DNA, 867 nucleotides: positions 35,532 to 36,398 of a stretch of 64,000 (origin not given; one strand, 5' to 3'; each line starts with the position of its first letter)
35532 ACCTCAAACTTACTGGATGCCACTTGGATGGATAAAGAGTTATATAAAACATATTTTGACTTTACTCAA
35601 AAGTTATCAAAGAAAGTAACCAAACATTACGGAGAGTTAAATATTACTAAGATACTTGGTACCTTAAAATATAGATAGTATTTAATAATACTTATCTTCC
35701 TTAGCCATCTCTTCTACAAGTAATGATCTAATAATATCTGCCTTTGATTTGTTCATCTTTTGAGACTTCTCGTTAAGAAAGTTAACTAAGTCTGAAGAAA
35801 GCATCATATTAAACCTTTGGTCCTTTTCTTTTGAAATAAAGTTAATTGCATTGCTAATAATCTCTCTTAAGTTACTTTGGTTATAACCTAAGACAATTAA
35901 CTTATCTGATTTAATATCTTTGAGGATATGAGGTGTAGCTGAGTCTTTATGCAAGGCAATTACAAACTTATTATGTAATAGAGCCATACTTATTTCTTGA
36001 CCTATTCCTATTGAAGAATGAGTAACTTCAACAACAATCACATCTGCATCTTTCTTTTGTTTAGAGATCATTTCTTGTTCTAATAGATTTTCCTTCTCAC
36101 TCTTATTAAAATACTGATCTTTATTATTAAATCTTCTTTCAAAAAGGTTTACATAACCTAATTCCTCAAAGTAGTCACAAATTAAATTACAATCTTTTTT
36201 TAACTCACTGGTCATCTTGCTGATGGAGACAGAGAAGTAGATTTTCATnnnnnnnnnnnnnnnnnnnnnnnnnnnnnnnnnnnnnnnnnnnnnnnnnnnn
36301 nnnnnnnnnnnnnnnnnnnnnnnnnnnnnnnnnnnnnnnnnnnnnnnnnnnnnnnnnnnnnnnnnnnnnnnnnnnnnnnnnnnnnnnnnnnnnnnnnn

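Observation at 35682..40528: Six-member family of DNPH1/Rcl(NDT)-like domains fused to ribbon-helix-helix domains, half with degenerate active sites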

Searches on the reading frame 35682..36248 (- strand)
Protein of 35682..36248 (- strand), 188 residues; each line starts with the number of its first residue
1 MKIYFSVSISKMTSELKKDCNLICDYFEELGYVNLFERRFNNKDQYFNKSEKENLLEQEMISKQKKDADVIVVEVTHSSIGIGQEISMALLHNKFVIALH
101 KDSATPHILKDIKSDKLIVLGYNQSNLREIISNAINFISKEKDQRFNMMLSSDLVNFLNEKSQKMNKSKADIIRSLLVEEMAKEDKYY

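Call 3: search_protein_families(library=pfam, proteins=[window:35682-36248:-], max_evalue=1)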
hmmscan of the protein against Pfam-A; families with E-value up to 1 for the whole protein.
window:35682-36248:- (188 aa): 0 families

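Call 6: search_protein_families(library=ncbifam, proteins=[window:35682-36248:-], max_evalue=0.1)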
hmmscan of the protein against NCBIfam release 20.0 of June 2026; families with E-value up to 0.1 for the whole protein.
window:35682-36248:- (188 aa): 2 families
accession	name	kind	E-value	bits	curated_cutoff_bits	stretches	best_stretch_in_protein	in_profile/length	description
NF008671.0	PRK11675.1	equivalog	0.0047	17.3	62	1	144-184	51-91/95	LexA regulated protein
NF009466.0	PRK12826.1-2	subfamily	0.085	12.3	222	0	73-120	6-56/248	3-oxoacyl-ACP reductase FabG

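Call 7: search_protein_families(library=padloc, proteins=[window:35682-36248:-], max_evalue=0.1)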
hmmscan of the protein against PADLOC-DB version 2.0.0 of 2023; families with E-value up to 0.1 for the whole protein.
window:35682-36248:- (188 aa): 0 families

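Call 8: find_homologous_proteins(query=A1, max_evalue=0.001)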
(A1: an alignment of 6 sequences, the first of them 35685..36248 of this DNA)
Query A1 (6 sequences) (188 aa, profile of the alignment): 377 proteins with E <= 0.001 among 1173 candidates; the best 120 are listed.
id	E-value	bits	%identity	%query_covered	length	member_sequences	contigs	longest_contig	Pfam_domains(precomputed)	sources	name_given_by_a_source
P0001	6.8e-73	262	34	64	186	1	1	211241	-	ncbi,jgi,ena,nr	ncbi:MAG: hypothetical protein OEX81_00205 [Candidatus Pacebacteria bacterium]|nr:hypothetical prote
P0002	2.7e-72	260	27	99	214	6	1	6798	-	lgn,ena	-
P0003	8.3e-72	259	31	99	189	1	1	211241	PF05014.22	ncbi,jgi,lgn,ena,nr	ncbi:MAG: hypothetical protein OEX81_00225 [Candidatus Pacebacteria bacterium]|nr:hypothetical prote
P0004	5.9e-71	256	25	65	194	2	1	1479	-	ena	-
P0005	1.2e-69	252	26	63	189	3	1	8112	-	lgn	-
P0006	2.2e-69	251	26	99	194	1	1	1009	PF05014.22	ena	-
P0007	6.4e-69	249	27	63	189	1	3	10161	-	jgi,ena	-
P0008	1.6e-68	248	27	64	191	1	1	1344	-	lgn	-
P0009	4.1e-68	247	27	63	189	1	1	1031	PF05014.22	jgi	jgi:hypothetical protein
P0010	9.6e-68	246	28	96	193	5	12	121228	-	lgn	-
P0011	1.7e-67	245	31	96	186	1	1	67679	-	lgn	-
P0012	3.6e-67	244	23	99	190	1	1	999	-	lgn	-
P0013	4.9e-67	243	28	96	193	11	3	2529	PF05014.22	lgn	-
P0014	2.5e-66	241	27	65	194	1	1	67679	-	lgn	-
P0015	4.5e-66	240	26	96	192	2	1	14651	PF05014.22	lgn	-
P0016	6.3e-66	240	33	62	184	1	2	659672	-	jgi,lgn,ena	jgi:hypothetical protein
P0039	1.0e-59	219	32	99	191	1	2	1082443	-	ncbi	-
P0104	2.8e-54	202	29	99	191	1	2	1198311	PF05014.22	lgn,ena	-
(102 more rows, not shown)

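Call 13: find_encoding_contigs(protein=P0016, flank=8000, max_places=2)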
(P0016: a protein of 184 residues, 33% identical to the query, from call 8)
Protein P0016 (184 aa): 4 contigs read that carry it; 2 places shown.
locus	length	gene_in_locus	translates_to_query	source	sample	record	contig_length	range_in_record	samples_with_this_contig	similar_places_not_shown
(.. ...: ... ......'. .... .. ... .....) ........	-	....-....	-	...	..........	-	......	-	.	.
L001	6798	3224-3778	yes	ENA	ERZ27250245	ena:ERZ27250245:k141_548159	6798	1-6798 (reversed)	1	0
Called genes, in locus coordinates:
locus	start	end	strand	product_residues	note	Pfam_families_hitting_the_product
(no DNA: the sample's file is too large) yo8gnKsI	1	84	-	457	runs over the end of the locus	PF01425:Amidase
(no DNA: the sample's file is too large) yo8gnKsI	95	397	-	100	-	PF20978:Gta3 (weak), PF02686:GatC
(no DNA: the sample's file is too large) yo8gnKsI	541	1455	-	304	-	PF01435:Peptidase_M48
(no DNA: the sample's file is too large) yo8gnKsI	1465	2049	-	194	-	PF04011:LemA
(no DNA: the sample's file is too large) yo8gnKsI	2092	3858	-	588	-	-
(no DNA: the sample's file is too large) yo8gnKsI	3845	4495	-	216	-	-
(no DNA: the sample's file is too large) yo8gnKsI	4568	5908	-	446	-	-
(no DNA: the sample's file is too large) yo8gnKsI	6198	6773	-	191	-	-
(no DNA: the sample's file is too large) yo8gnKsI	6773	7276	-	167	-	PF00383:dCMP_cyt_deam_1, PF14437:MafB19-deam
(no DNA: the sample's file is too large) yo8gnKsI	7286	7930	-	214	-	-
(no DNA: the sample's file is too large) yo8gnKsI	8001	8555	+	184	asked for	-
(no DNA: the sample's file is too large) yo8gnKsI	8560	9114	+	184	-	-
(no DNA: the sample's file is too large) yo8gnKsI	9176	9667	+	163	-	-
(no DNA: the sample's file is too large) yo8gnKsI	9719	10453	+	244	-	-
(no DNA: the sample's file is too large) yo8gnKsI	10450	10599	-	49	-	-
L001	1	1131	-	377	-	?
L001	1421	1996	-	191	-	-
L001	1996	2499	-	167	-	PF00383:dCMP_cyt_deam_1, PF14437:MafB19-deam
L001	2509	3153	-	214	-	-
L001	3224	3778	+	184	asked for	-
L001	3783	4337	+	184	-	-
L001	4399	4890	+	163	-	-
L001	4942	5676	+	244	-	-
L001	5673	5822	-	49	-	-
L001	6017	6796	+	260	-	?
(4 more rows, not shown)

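Call 15: find_encoding_contigs(protein=P0039, flank=8000, max_places=2)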
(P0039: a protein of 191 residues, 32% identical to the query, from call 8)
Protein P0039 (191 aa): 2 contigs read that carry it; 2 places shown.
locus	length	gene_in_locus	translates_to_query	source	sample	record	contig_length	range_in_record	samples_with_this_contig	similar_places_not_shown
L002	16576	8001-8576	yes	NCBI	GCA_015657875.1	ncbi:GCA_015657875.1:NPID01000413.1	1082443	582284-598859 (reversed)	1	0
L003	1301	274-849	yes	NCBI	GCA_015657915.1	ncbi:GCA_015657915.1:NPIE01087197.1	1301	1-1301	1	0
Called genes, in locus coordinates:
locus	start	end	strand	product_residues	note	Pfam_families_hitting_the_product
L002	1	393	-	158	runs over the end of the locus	-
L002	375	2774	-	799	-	-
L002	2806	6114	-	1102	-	-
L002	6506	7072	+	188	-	-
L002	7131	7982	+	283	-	PF13489:Methyltransf_23 (faint), PF08242:Methyltransf_12 (weak)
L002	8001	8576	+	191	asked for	-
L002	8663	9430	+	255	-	-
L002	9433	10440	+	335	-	PF11104:PilM_2, PF14450:FtsA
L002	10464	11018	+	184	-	-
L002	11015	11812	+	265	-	PF04350:PilO (faint)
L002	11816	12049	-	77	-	PF13083:KH_KhpA-B, PF00013:KH_1 (weak)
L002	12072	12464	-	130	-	PF00886:Ribosomal_S16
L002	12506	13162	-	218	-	PF14622:Ribonucleas_3_3, PF22935:RM44_endonuclase, PF00636:Ribonuclease_3, PF14709:DND1_DSRM (weak), PF00035:dsrm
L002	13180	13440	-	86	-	-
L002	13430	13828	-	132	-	PF01029:NusB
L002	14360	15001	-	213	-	PF00702:Hydrolase, PF13419:HAD_2 (weak)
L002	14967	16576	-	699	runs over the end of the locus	PF17191:RecG_wedge, PF01336:tRNA_anti-codon, PF00270:DEAD, PF04851:ResIII, PF00271:Helicase_C, PF22590:Cas3-like_C_2, PF19833:RecG_dom3_C (weak)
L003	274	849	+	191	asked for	-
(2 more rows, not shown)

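Call 16: find_encoding_contigs(protein=P0104, flank=8000, max_places=2)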
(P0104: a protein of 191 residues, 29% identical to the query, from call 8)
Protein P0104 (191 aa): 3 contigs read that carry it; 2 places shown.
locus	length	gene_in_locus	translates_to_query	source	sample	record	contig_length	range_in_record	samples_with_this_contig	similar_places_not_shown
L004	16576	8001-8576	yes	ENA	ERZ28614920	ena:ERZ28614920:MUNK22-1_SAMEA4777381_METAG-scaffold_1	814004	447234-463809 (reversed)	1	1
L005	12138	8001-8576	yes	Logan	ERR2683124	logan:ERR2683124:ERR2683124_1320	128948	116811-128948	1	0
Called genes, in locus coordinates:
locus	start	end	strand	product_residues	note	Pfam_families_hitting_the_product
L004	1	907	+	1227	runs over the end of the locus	-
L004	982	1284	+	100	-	PF21956:DUF6922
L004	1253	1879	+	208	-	PF08843:AbiEii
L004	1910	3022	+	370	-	PF01207:Dus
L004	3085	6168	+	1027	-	PF00580:UvrD-helicase, PF01443:Viral_helicase1 (faint), PF13245:AAA_19, PF13361:UvrD_C, PF13538:UvrD_C_2 (faint), PF12705:PDDEXK_1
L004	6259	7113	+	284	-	PF00294:PfkB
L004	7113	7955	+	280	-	PF13353:Fer4_12 (faint), PF04055:Radical_SAM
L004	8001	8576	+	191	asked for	PF05014:Nuc_deoxyrib_tr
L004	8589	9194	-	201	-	PF00908:dTDP_sugar_isom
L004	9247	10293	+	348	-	PF01833:TIG (faint)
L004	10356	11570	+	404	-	PF02073:Peptidase_M29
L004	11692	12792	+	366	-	PF03979:Sigma70_r1_1 (faint), PF00140:Sigma70_r1_2, PF04542:Sigma70_r2, PF04539:Sigma70_r3, PF04545:Sigma70_r4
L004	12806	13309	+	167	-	-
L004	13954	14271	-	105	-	-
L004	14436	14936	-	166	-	PF20221:DUF6580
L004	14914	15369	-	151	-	PF14478:DUF4430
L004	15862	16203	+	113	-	PF05899:Cupin_3 (weak), PF07883:Cupin_2 (weak), PF02311:AraC_binding (weak)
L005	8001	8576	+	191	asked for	PF05014:Nuc_deoxyrib_tr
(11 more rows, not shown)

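Call 23: search_protein_families(library=pfam, proteins=[L004:7113-7955:+, L004:6259-7113:+], max_evalue=0.001)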
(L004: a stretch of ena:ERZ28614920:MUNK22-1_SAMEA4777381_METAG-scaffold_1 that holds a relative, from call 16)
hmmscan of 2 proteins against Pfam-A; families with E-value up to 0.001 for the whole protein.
L004:7113-7955:+ (280 aa): 2 families
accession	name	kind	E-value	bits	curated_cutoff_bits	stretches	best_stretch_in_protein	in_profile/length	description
PF04055.27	Radical_SAM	-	4.3e-23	82.7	29.5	1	13-160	3-162/166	Radical SAM superfamily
PF13353.11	Fer4_12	-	7.3e-06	26.8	22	1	14-110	12-115/137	4Fe-4S single cluster domain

L004:6259-7113:+ (284 aa): 1 family
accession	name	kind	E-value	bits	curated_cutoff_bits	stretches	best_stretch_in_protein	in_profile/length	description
PF00294.29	PfkB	-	5.7e-17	62.4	25.8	1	27-272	34-290/302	pfkB family carbohydrate kinase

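Call 29: search_protein_families(library=pfam, proteins=[L002:7131-7982:+], max_evalue=0.01)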
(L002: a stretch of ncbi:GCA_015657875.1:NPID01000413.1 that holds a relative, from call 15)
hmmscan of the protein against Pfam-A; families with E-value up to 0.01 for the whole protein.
L002:7131-7982:+ (283 aa): 4 families
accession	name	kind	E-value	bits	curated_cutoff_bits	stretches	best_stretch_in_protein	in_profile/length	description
PF08242.18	Methyltransf_12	-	1.3e-06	29.5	30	1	148-229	1-89/98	Methyltransferase domain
PF13489.12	Methyltransf_23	-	2e-05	24.8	27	1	141-233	20-109/164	Methyltransferase domain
PF08241.18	Methyltransf_11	-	0.00015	22.8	21.2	1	148-228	1-83/95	Methyltransferase domain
PF13649.12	Methyltransf_25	-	0.0034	18.5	27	1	148-221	2-80/97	Methyltransferase domain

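Call 75: search_protein_families(library=pfam, proteins=[L001:4399-4890:+, L001:4942-5676:+], max_evalue=0.1)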
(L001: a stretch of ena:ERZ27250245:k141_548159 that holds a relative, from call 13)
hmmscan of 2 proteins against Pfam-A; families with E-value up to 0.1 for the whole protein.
L001:4399-4890:+ (163 aa): 1 family
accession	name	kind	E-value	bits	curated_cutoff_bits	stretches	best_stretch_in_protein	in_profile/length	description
PF13560.12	HTH_31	-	0.038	14.7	27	1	6-56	2-47/64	Helix-turn-helix domain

L001:4942-5676:+ (244 aa): 1 family
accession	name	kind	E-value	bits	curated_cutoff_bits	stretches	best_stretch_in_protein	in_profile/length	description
PF00156.33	Pribosyltran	-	0.00016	21.5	26.3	1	148-183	79-110/158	Phosphoribosyl transferase domain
